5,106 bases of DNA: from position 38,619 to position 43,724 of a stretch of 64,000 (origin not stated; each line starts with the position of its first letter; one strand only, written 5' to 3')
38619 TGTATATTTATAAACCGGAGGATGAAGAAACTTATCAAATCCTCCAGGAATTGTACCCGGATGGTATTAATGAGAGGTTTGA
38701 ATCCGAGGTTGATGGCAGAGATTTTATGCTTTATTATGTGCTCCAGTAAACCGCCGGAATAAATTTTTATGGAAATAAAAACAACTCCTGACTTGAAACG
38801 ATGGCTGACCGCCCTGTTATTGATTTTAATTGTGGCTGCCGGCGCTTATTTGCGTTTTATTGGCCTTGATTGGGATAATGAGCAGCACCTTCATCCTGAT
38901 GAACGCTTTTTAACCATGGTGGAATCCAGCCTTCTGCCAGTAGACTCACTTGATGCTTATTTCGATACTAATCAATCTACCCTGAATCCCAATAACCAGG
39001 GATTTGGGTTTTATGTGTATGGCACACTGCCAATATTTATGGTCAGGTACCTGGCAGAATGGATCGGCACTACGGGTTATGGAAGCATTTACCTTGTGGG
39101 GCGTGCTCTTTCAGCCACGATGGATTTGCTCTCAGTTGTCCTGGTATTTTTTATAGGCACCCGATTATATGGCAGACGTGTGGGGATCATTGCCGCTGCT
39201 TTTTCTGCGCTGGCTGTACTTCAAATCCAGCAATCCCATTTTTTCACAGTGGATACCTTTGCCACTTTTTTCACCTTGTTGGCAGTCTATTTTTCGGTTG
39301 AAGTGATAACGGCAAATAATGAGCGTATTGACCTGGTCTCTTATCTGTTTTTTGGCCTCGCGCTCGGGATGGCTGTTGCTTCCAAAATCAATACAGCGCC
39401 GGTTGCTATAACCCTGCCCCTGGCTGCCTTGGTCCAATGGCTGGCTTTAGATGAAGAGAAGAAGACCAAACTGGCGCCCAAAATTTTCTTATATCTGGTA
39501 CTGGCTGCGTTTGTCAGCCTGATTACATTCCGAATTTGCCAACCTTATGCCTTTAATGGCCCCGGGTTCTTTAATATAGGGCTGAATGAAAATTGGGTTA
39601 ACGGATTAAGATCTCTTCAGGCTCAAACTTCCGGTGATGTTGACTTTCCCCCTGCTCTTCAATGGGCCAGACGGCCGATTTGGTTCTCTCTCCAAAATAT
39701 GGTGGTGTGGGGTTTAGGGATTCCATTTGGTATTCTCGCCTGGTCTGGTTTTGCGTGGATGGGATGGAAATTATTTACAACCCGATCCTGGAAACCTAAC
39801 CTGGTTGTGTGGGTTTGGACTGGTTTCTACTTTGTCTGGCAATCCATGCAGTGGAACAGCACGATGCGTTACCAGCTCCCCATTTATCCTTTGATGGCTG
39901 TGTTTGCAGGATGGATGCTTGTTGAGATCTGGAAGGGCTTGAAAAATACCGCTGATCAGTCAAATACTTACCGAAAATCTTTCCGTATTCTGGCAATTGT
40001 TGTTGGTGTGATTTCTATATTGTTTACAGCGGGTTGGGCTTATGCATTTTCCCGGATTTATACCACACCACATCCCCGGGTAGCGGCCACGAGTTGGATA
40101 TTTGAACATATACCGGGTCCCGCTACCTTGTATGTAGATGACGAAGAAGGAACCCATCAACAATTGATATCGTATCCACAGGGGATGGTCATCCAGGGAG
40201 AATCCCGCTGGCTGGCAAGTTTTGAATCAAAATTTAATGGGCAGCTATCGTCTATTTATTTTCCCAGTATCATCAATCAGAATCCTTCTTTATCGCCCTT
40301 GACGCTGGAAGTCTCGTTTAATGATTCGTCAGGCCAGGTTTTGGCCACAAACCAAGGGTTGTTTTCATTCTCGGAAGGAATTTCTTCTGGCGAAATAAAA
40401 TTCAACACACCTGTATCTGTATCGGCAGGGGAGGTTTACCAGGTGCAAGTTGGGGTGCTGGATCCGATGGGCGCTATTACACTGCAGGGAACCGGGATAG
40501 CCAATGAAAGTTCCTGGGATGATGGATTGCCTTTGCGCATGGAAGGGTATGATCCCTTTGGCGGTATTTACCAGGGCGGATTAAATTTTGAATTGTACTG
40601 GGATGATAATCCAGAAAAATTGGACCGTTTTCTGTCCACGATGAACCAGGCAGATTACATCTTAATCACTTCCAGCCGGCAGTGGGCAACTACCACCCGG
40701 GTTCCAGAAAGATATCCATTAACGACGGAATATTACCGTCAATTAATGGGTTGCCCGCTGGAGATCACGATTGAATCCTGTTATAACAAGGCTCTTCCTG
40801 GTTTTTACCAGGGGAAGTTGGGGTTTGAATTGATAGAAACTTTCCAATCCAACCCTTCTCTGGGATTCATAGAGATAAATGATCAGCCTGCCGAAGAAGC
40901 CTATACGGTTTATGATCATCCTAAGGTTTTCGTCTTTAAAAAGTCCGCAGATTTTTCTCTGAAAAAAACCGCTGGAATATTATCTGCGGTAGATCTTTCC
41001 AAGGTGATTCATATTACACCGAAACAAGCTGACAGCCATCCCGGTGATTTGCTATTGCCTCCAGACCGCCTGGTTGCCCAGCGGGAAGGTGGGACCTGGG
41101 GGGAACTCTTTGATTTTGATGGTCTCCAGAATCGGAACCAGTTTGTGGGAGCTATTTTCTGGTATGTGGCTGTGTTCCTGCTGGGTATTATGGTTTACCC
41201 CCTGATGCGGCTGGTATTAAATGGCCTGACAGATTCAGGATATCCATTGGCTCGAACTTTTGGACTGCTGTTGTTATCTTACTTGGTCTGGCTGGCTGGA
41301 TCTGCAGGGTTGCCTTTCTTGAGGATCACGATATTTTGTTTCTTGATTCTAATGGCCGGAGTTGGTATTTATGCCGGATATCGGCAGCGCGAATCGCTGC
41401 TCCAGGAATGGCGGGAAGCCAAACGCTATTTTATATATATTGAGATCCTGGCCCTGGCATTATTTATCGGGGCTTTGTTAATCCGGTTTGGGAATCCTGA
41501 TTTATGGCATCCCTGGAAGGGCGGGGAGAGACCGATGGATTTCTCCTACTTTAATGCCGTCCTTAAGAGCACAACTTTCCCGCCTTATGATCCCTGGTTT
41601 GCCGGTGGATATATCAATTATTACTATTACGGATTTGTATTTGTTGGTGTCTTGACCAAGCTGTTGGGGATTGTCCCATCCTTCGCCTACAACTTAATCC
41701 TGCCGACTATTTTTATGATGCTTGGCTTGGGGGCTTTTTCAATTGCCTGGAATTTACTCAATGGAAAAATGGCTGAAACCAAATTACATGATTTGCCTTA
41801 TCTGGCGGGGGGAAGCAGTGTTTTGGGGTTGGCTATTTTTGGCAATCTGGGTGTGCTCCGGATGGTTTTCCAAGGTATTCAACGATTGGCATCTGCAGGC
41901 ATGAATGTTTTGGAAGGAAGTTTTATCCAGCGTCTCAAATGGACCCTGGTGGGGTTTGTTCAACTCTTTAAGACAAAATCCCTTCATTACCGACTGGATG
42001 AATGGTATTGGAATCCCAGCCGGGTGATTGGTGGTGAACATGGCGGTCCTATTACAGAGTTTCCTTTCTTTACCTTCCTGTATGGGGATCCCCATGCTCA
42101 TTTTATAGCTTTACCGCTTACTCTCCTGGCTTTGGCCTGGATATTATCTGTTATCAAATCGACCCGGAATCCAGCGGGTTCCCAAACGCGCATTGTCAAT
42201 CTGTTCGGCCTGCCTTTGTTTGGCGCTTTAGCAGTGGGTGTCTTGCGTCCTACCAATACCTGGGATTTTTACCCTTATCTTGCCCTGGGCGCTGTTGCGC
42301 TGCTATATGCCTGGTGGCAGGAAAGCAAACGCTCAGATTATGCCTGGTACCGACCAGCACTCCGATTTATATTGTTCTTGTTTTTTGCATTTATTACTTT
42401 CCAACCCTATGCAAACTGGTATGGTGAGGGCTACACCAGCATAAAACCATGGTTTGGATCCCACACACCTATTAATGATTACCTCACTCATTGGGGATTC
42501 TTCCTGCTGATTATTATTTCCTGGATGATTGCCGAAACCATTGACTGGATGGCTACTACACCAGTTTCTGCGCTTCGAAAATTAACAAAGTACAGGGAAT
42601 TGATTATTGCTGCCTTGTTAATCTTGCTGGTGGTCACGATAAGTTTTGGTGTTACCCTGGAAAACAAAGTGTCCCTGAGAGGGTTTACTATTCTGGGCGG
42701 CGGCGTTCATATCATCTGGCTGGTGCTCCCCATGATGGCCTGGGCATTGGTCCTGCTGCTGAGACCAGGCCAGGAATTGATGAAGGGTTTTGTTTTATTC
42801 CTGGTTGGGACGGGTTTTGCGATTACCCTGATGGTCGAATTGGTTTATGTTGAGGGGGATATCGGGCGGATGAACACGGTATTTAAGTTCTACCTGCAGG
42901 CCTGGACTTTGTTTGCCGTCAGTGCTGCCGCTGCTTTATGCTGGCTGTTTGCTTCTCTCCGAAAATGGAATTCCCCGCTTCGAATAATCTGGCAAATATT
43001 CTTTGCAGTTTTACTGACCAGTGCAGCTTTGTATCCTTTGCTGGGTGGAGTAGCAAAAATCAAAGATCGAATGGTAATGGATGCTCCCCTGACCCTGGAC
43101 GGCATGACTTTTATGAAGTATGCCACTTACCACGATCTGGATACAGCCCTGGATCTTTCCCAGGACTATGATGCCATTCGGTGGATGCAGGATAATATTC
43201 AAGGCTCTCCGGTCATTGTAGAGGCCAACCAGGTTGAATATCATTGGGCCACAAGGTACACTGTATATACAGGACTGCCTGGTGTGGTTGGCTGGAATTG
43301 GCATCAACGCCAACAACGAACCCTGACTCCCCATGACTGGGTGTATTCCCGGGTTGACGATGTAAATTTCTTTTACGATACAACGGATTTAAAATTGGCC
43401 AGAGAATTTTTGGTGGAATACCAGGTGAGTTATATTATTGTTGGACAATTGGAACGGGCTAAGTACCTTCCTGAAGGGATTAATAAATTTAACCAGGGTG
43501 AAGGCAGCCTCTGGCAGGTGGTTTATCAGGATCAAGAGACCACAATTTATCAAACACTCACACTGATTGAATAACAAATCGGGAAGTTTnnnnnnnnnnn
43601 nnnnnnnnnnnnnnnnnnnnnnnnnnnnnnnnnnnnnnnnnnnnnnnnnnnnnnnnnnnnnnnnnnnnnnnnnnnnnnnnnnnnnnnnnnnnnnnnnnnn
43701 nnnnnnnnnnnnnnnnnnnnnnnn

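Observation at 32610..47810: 15-kb operon-like block built around four giant GT-C-like / Chlor_Arch_YYY membrane proteins: candidate uncharacterised envelope-glycan assembly system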

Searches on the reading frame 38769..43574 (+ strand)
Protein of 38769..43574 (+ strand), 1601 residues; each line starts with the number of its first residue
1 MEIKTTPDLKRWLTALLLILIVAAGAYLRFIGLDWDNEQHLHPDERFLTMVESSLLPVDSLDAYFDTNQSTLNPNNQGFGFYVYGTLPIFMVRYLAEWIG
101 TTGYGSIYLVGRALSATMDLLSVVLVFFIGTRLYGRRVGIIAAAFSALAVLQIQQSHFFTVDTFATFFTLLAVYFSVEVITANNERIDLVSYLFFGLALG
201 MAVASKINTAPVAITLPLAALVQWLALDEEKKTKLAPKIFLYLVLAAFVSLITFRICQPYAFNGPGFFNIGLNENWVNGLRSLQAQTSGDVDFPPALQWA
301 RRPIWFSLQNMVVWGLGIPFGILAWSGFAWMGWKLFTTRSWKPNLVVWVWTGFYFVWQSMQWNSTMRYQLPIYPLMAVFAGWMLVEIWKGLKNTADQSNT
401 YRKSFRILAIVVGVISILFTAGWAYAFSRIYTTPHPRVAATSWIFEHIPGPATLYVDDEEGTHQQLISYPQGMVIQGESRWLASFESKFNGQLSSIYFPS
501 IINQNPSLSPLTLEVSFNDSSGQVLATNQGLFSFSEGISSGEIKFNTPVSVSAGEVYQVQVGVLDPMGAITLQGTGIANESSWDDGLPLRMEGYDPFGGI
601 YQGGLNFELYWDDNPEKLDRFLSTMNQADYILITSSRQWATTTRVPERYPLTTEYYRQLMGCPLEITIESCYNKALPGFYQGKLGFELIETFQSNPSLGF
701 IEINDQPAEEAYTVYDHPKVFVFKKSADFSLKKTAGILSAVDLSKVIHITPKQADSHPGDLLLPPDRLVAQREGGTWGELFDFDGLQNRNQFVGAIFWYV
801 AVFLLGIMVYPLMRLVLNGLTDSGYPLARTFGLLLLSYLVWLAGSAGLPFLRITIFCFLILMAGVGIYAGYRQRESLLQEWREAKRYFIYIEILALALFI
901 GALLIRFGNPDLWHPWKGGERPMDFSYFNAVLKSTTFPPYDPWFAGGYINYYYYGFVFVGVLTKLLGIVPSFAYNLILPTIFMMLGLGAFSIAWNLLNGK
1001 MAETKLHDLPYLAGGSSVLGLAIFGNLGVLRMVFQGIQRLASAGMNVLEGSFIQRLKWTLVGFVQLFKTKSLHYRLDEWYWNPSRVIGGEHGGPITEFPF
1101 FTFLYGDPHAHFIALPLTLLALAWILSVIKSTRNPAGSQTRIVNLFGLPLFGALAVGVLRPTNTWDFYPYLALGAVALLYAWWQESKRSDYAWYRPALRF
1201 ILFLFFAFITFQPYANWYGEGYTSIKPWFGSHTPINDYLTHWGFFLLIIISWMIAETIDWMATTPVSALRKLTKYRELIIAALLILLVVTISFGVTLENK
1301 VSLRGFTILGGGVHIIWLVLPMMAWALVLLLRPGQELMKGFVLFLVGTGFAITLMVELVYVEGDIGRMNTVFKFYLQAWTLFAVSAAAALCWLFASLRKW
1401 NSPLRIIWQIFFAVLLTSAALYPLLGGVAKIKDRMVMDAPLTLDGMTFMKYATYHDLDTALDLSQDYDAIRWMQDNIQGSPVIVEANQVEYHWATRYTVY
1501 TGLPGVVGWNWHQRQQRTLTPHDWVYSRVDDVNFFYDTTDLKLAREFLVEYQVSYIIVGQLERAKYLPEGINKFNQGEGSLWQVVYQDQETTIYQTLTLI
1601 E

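Call 3: search_protein_families(library=pfam, proteins=[window:38769-43574:+], max_evalue=0.01)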
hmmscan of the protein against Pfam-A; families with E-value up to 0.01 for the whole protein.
window:38769-43574:+ (1601 aa): 2 families
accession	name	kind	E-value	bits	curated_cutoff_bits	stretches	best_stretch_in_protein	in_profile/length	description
PF10060.15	DUF2298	-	2.6e-108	363.5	27.8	1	835-1382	1-488/488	Uncharacterized membrane protein (DUF2298)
PF13231.12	PMT_2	-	2.6e-09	37.9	26.1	1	108-249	21-152/160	Dolichyl-phosphate-mannose-protein mannosyltransferase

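Call 4: search_protein_families(library=ncbifam, proteins=[window:38769-43574:+], max_evalue=0.01)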
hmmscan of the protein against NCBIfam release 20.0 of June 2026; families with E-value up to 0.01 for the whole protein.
window:38769-43574:+ (1601 aa): 2 families
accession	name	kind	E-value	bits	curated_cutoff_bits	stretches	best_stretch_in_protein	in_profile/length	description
TIGR03662.1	Chlor_Arch_YYY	subfamily_domain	1.3e-152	510.1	300.25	1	791-1596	1-726/727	chlor_Arch_YYY domain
TIGR04154.1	archaeo_STT3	subfamily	0.00066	18.2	450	2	78-257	64-258/831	oligosaccharyl transferase, archaeosortase A system-associated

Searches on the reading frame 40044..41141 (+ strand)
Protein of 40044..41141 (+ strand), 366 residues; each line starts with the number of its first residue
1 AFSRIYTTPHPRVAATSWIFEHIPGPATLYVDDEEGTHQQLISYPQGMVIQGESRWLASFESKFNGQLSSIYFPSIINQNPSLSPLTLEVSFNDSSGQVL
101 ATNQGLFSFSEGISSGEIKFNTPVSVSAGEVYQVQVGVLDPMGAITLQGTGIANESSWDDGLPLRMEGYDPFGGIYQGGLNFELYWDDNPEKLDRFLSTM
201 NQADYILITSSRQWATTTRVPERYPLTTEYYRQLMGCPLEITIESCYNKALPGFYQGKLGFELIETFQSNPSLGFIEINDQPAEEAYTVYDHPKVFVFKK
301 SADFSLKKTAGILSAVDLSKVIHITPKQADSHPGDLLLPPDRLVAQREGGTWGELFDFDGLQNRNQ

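Call 51: search_protein_families(library=pfam, proteins=[window:40044-41141:+], max_evalue=10)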
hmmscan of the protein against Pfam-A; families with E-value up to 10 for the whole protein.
window:40044-41141:+ (366 aa): 2 families
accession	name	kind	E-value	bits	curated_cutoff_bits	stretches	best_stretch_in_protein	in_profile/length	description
PF13313.11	DUF4082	-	0.087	13.2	28.4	1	88-137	44-91/143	Domain of unknown function (DUF4082)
PF22677.2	Ble-like_N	-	0.15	12.3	24.5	1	253-268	17-33/41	Bleomycin resistance protein-like N-terminal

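Call 52: search_solved_structures(query=window:40044-41141:+, max_evalue=10)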
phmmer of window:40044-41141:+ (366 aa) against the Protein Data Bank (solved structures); distinct sequences matched with E-value up to 10: 1.
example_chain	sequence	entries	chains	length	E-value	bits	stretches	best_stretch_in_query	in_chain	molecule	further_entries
6ui5_A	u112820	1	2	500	1.3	11.2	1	301-354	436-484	2-polyprenyl-6-methoxyphenol hydroxylase-like FAD-dependent oxidoreductase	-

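Call 63: search_protein_representatives(protein=window:40044-41141:+)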
Query: 366 residues. Proteins with E-value up to 0.001 (for the whole library): 2088; up to 1e-10: 1183; up to 1e-30: 292. The best 150 are listed.
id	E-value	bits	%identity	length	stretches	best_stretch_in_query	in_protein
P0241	8.3e-113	393.6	45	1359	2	25-364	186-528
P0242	1.0e-109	383.4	51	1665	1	1-364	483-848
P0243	1.7e-106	372.9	41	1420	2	23-365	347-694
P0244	2.9e-103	362.2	46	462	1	1-364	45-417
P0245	1.5e-102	359.9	44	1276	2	22-364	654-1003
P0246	4.6e-101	355.0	43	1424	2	58-366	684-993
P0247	4.9e-101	354.9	38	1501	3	45-364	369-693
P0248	2.2e-100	352.7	45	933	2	80-364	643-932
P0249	4.5e-100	351.7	42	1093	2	33-364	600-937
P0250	2.4e-99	349.3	42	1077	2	26-364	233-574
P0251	6.7e-99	347.8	51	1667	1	1-364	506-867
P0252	7.7e-99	347.6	45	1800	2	92-364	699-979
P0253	4.8e-98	345.0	42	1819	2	44-365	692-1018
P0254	1.5e-97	343.4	40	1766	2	23-364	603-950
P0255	2.0e-97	343.0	38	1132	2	23-364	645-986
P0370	1.0e-52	195.9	37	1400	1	2-365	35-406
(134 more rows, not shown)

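Call 98: search_solved_structures(query=A4, max_evalue=10, show_alignments=2)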
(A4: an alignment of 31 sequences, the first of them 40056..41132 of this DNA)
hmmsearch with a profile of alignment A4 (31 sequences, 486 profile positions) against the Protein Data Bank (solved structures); distinct sequences matched with E-value up to 10: 2.
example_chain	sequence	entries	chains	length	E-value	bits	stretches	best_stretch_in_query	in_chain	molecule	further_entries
8rwf_A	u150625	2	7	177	4.6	9.7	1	103-268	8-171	S-layer protein sap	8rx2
8rw9_E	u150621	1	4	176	6.6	9.2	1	103-265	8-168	S-layer protein sap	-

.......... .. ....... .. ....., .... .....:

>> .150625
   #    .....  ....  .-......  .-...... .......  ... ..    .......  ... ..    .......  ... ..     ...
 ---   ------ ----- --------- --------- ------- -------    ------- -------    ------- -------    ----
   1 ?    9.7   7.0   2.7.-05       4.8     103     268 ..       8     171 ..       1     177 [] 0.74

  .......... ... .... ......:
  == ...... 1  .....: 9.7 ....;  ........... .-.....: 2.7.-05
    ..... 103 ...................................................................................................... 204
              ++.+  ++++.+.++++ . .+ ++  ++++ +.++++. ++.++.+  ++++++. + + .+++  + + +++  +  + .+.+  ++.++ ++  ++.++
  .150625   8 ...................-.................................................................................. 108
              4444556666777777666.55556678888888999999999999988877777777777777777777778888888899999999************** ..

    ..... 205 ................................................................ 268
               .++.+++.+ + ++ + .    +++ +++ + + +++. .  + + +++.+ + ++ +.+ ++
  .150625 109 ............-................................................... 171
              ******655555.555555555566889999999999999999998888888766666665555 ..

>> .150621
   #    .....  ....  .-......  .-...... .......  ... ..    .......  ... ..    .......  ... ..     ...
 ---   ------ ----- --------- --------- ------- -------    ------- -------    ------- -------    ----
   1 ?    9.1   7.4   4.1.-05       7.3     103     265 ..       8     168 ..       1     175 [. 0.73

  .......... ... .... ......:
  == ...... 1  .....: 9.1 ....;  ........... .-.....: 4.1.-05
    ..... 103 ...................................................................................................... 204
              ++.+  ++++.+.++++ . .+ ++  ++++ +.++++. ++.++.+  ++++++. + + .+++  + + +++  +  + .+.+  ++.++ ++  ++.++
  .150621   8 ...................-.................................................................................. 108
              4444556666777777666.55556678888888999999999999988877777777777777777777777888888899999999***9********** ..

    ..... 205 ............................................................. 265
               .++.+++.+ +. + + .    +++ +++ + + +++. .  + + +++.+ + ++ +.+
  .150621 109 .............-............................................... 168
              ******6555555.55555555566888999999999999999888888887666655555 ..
